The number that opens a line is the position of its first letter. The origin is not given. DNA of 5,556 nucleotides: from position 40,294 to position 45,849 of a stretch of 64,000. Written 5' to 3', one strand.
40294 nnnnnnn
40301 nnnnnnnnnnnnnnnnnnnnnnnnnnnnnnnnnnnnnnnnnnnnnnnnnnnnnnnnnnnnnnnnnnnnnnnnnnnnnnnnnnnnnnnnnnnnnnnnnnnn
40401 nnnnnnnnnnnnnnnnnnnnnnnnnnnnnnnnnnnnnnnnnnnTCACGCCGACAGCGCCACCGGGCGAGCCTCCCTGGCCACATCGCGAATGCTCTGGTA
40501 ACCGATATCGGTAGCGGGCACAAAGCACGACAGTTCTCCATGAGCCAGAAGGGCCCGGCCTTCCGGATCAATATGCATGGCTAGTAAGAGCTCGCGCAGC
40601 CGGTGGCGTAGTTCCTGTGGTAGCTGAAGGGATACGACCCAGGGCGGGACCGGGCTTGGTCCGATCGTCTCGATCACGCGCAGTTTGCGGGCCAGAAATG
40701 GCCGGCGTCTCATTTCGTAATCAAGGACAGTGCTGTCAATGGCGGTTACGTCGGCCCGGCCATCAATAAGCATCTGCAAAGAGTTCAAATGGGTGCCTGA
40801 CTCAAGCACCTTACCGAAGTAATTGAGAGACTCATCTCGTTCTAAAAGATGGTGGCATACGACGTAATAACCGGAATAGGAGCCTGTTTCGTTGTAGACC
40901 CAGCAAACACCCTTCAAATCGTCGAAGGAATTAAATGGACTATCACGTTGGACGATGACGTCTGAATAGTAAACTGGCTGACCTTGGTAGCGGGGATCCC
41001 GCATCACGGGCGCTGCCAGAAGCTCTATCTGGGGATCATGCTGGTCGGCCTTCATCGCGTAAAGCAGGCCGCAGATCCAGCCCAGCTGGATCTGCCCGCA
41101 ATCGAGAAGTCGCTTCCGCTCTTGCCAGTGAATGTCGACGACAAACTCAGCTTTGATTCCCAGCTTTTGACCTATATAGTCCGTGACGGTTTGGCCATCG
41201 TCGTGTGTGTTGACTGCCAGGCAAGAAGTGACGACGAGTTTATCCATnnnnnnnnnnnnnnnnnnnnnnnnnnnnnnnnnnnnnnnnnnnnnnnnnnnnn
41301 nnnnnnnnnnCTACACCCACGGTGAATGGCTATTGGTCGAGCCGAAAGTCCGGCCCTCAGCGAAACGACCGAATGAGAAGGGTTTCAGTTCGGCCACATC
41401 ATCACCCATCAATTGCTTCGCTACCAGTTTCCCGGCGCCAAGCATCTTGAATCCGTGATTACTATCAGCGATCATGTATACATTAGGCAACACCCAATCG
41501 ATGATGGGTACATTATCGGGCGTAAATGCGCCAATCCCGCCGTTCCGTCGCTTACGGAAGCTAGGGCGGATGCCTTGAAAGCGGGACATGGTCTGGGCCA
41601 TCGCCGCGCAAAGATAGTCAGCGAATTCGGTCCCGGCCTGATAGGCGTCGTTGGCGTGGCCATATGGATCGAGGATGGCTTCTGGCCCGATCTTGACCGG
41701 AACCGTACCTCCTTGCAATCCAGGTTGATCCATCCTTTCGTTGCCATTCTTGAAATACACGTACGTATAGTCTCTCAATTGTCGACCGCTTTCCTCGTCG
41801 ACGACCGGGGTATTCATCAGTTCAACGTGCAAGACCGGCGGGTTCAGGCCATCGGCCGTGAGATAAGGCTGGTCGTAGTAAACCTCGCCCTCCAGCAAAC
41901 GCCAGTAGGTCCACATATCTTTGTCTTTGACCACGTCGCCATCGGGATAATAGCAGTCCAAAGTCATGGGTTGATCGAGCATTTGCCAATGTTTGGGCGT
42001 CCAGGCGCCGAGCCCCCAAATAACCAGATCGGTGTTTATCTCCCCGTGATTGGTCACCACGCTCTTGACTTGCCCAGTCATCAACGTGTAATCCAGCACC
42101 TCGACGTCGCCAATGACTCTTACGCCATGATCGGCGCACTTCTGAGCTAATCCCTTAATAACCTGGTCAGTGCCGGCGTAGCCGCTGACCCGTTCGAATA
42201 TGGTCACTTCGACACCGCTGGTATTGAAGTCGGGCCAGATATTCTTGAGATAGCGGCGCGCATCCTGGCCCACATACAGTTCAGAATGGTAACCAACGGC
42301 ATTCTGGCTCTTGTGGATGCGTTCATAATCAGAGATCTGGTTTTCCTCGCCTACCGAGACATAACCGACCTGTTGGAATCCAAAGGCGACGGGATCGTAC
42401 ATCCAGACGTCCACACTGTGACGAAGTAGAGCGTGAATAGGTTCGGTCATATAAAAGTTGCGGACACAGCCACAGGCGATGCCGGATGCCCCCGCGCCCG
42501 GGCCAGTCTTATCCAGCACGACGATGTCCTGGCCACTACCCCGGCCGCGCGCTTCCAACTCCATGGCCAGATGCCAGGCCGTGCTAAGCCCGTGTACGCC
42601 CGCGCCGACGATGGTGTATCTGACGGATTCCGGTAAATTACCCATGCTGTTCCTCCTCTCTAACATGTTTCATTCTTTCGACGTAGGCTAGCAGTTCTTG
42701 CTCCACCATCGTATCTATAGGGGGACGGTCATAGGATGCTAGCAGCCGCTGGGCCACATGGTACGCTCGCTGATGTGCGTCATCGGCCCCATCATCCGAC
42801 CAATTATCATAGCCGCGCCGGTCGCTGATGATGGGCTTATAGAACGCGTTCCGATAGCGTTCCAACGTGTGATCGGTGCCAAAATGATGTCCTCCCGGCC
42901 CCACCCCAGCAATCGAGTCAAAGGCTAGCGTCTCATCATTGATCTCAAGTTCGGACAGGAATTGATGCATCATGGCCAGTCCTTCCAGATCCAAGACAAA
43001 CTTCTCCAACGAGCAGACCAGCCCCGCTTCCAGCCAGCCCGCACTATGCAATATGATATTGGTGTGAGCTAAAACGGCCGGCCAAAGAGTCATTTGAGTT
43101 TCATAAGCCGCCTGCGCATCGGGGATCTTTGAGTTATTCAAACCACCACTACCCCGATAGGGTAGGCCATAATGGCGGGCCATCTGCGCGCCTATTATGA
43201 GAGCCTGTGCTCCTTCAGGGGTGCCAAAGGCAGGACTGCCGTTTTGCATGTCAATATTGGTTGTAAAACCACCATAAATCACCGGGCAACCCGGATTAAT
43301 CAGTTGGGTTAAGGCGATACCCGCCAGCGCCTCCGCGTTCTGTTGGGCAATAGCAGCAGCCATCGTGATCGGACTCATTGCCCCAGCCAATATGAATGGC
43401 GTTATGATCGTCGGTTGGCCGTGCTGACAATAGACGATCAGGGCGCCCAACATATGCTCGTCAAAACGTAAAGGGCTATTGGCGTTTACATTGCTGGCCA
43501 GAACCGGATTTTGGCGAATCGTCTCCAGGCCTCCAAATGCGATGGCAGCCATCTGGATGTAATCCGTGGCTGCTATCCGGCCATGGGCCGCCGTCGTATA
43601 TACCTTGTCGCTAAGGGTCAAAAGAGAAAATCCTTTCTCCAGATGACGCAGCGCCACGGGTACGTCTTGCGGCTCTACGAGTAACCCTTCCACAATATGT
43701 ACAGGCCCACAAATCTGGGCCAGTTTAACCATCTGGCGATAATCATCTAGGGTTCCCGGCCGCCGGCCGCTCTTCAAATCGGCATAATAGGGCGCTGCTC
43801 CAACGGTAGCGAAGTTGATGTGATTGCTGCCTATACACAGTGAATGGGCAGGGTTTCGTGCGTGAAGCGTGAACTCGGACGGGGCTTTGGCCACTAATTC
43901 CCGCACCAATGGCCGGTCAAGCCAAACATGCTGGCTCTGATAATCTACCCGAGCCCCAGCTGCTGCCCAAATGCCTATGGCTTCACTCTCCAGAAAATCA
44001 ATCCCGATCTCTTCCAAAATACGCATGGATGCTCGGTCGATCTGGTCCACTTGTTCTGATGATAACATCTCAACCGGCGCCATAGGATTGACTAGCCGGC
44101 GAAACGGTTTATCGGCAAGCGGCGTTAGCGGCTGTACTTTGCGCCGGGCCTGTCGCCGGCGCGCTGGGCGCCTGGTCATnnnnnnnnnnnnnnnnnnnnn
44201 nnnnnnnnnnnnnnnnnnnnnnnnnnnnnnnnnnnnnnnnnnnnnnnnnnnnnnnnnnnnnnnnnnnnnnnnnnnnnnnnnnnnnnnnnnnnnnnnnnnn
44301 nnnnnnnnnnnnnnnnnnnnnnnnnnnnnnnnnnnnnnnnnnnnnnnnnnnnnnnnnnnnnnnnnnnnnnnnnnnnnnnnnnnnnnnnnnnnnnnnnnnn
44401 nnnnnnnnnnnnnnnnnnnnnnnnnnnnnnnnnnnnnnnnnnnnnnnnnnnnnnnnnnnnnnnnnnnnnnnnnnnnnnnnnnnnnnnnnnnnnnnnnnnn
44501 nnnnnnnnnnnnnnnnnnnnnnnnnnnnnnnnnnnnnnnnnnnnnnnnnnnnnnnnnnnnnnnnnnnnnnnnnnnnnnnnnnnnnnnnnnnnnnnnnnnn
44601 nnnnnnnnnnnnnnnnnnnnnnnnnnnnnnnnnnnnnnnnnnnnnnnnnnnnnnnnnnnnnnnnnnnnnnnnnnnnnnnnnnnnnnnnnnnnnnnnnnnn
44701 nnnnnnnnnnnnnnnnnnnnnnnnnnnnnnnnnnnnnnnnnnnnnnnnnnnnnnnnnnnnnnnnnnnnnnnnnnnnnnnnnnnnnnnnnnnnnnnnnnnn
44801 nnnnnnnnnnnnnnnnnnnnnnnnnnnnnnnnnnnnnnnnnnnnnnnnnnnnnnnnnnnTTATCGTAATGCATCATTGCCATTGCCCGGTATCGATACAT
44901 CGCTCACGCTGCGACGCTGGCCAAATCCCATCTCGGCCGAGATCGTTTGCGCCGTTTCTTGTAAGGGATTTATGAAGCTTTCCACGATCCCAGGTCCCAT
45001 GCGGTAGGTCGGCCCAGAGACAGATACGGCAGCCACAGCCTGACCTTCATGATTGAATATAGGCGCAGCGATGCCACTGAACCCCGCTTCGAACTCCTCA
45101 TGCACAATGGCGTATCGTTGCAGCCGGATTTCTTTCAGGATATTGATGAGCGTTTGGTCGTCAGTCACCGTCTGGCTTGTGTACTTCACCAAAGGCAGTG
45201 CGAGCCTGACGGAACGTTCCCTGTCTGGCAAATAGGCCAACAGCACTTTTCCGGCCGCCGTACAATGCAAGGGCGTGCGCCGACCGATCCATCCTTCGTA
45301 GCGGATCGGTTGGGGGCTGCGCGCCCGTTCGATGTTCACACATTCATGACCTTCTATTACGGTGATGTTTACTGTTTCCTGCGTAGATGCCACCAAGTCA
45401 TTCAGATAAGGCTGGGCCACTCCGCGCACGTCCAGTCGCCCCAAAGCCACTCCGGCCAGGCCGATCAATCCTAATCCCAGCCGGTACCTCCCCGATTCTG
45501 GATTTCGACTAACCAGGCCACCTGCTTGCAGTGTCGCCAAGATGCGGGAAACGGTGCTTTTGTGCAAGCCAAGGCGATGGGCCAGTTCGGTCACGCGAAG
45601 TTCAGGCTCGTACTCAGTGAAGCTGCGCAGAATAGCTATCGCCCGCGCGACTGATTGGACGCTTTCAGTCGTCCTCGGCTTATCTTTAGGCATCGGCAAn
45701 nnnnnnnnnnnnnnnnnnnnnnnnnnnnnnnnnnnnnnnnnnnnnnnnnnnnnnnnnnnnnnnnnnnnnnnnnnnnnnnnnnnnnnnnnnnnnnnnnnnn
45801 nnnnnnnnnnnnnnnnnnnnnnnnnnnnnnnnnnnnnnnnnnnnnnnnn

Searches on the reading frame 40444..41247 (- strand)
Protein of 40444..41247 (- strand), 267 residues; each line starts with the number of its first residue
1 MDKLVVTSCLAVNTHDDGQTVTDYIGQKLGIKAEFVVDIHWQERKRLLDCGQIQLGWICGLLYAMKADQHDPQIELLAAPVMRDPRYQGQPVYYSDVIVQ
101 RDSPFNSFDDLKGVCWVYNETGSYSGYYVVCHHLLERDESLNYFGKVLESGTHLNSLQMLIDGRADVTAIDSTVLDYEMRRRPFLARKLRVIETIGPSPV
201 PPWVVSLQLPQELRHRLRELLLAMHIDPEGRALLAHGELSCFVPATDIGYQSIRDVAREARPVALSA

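Call 7: search_protein_families(library=pfam, proteins=[window:40444-41247:-])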
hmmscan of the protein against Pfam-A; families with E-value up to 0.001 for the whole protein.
window:40444-41247:- (267 aa): 1 family
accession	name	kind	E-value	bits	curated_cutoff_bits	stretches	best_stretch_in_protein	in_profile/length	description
PF12974.12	Phosphonate-bd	-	1e-40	140.1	27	1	15-247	13-239/242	ABC transporter, phosphonate, periplasmic substrate-binding protein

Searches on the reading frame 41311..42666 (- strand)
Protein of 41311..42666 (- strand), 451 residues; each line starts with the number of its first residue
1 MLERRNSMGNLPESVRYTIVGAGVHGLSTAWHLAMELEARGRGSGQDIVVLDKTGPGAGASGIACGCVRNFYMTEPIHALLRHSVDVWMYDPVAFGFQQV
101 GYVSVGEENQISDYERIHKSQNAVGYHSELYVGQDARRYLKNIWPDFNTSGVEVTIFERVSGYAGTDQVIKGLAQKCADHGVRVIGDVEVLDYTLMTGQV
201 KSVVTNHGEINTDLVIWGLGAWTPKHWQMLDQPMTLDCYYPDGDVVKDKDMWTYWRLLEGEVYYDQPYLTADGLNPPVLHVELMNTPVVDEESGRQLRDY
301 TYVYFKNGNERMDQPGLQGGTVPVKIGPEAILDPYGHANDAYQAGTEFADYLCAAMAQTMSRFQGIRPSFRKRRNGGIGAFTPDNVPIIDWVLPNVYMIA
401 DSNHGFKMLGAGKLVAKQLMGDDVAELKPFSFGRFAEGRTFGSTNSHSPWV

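Call 7: search_protein_families(library=pfam, proteins=[window:41311-42666:-])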
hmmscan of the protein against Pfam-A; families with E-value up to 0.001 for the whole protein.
window:41311-42666:- (451 aa): 2 families
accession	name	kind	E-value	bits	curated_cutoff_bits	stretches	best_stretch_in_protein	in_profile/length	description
PF01266.30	DAO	-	9.1e-33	114.7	27.9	2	17-233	2-216/353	FAD dependent oxidoreductase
PF07992.20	Pyr_redox_2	-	7.8e-05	22.7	26.1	0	147-224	161-240/291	Pyridine nucleotide-disulphide oxidoreductase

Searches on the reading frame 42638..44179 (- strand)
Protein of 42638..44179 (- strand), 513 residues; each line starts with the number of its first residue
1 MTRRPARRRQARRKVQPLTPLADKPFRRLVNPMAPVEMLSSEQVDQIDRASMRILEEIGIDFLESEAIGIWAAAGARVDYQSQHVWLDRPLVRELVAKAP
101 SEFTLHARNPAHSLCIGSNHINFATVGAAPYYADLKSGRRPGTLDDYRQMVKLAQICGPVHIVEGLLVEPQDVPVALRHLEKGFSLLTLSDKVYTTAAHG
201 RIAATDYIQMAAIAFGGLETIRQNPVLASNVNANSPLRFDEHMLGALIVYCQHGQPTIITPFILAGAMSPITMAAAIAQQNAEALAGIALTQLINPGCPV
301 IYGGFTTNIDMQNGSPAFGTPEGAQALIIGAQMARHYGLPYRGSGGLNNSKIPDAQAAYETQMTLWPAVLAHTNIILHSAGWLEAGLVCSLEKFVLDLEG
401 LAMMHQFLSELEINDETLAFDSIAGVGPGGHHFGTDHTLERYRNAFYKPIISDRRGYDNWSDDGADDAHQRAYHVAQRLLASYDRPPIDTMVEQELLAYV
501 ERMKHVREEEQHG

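Call 7: search_protein_families(library=pfam, proteins=[window:42638-44179:-])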
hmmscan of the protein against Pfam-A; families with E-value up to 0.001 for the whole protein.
window:42638-44179:- (513 aa): 1 family
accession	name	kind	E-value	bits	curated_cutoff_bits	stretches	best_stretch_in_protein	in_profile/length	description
PF06253.16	MTTB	-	3.6e-192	639.3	25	1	7-504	3-496/500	Trimethylamine methyltransferase (MTTB)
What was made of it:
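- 40444..45699 (-): The IclR, hyp210, MttB4, DAO and PhnD-like module. In relatives it lies directly after the Mo gene or after the MAL-like gene. Pfam (call 7).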

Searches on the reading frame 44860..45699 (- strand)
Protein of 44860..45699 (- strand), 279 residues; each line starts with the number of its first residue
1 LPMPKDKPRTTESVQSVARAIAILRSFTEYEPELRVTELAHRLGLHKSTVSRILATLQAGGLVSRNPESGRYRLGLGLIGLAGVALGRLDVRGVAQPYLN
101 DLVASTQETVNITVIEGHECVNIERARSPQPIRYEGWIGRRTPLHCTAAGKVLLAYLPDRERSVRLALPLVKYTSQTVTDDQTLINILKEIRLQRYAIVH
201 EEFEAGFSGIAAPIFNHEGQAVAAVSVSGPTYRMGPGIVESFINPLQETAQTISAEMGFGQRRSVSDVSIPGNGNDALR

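Call 7: search_protein_families(library=pfam, proteins=[window:44860-45699:-])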
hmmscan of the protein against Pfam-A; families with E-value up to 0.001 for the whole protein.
window:44860-45699:- (279 aa): 11 families
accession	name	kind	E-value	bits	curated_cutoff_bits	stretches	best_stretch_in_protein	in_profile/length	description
PF01614.24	IclR_C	-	5.5e-45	153.5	24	1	85-255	3-174/174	Bacterial transcriptional regulator IclR C-terminal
PF09339.16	HTH_IclR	-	3.5e-17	62.3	22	1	16-67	1-52/52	IclR helix-turn-helix domain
PF12802.13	MarR_2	-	7.5e-09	36.1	27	1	28-71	14-60/61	MarR family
PF01047.28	MarR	-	3.7e-07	30.4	24.6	1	29-67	14-51/59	MarR family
PF25213.1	HVO_A0261_N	-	3.7e-07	30.4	35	1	15-74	8-63/86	HVO_A0261 N-terminal domain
PF13545.12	HTH_Crp_2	-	4.2e-06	27.1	27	1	30-66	19-56/70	Crp-like helix-turn-helix domain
PF13551.12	HTH_29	-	1.7e-05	25.3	28.1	1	35-73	14-54/64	Winged helix-turn helix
PF01022.26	HTH_5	-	0.00015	22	22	1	22-64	6-46/47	Bacterial regulatory protein, arsR family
PF01325.25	Fe_dep_repress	-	0.0005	20.7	26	1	35-70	24-59/60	Iron dependent repressor, N-terminal DNA binding domain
PF01978.25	TrmB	-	0.00084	19.6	25.6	0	32-69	21-58/68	Sugar-specific transcriptional regulator TrmB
PF13730.12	HTH_36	-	0.00091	19.4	25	0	36-62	28-54/55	Helix-turn-helix domain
